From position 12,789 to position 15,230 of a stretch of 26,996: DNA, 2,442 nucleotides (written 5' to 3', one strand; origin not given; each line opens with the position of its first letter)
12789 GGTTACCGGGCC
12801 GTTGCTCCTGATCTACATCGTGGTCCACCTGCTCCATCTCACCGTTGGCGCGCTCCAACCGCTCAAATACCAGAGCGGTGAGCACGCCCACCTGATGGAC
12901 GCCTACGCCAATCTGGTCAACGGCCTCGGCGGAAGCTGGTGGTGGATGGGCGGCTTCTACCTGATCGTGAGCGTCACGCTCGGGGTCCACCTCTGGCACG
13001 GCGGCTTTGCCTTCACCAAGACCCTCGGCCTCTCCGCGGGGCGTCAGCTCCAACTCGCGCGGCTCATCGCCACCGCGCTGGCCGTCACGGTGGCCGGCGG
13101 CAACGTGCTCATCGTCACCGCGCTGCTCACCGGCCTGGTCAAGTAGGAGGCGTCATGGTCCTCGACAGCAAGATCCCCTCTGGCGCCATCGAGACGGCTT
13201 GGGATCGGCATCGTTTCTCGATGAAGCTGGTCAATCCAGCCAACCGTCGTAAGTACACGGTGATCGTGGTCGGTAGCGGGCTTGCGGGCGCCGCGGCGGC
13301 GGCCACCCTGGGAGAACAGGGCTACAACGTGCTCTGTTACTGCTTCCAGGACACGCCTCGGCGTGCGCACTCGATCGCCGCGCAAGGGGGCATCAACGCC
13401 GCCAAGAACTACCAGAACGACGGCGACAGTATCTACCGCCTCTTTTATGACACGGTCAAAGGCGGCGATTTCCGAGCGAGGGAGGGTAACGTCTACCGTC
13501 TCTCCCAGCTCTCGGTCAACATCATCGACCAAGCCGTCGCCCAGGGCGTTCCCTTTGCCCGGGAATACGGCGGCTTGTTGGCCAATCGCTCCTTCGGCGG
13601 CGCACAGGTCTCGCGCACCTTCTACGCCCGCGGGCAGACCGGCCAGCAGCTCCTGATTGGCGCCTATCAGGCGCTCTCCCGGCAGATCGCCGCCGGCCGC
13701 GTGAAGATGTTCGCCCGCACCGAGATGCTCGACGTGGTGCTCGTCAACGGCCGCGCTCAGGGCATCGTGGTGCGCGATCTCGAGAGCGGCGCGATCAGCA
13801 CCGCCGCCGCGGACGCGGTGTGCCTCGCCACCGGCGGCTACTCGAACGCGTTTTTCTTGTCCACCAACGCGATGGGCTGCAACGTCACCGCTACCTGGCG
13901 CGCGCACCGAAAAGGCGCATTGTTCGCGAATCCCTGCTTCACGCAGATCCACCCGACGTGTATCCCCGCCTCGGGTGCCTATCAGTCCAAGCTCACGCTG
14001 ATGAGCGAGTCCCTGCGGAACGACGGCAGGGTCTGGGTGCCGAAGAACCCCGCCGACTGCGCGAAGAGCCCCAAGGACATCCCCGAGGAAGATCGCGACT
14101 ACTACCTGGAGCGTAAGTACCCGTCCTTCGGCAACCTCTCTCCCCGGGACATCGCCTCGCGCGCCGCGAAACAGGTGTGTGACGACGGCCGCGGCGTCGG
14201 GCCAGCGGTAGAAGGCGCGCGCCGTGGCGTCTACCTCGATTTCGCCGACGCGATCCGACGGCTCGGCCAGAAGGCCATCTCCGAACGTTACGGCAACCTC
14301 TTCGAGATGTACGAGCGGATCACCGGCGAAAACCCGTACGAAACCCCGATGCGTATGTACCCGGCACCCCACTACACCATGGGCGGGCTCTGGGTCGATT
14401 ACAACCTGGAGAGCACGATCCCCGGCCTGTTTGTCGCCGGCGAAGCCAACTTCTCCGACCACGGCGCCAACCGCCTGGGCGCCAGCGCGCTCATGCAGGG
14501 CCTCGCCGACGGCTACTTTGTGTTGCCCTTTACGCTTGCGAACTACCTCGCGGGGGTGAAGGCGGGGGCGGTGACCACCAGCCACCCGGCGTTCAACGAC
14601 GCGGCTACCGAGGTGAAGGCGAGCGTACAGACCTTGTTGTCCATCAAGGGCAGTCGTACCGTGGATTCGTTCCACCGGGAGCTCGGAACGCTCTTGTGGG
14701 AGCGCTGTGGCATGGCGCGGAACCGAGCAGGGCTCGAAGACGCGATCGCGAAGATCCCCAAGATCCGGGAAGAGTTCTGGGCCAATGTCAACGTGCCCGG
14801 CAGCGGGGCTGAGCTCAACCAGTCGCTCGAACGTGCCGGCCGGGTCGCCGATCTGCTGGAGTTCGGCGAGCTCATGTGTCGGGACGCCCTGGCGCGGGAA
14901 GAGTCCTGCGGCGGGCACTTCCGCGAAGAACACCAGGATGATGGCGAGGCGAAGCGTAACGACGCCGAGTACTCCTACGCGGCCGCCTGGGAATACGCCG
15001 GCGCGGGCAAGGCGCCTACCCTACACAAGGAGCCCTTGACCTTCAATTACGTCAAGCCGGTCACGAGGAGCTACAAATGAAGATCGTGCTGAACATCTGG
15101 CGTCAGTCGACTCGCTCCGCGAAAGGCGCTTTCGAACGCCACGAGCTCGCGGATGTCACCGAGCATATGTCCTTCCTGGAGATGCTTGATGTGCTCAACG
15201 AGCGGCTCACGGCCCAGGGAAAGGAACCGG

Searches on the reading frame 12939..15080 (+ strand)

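Call 21: search_protein_families(library=pfam, proteins=[window:12939-15080:+], max_evalue=0.0001)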
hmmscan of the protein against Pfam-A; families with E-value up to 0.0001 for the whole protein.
window:12939-15080:+ (713 aa): 5 families
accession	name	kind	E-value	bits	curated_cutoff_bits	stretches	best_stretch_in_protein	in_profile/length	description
PF00890.30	FAD_binding_2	-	3.1e-53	181.9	20.4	1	108-518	2-414/414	FAD binding domain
PF02910.25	Succ_DH_flav_C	-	1.1e-35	122.8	20.8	1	579-712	1-130/130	Fumarate reductase flavoprotein C-term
PF01266.30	DAO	-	1.8e-09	38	27.9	1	108-400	2-300/353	FAD dependent oxidoreductase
PF07992.20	Pyr_redox_2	-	1.3e-06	28.5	26.1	1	106-307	1-116/291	Pyridine nucleotide-disulphide oxidoreductase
PF03486.20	HI0933_like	-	8.6e-05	22.5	50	0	107-159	2-54/244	HI0933-like protein Rossmann domain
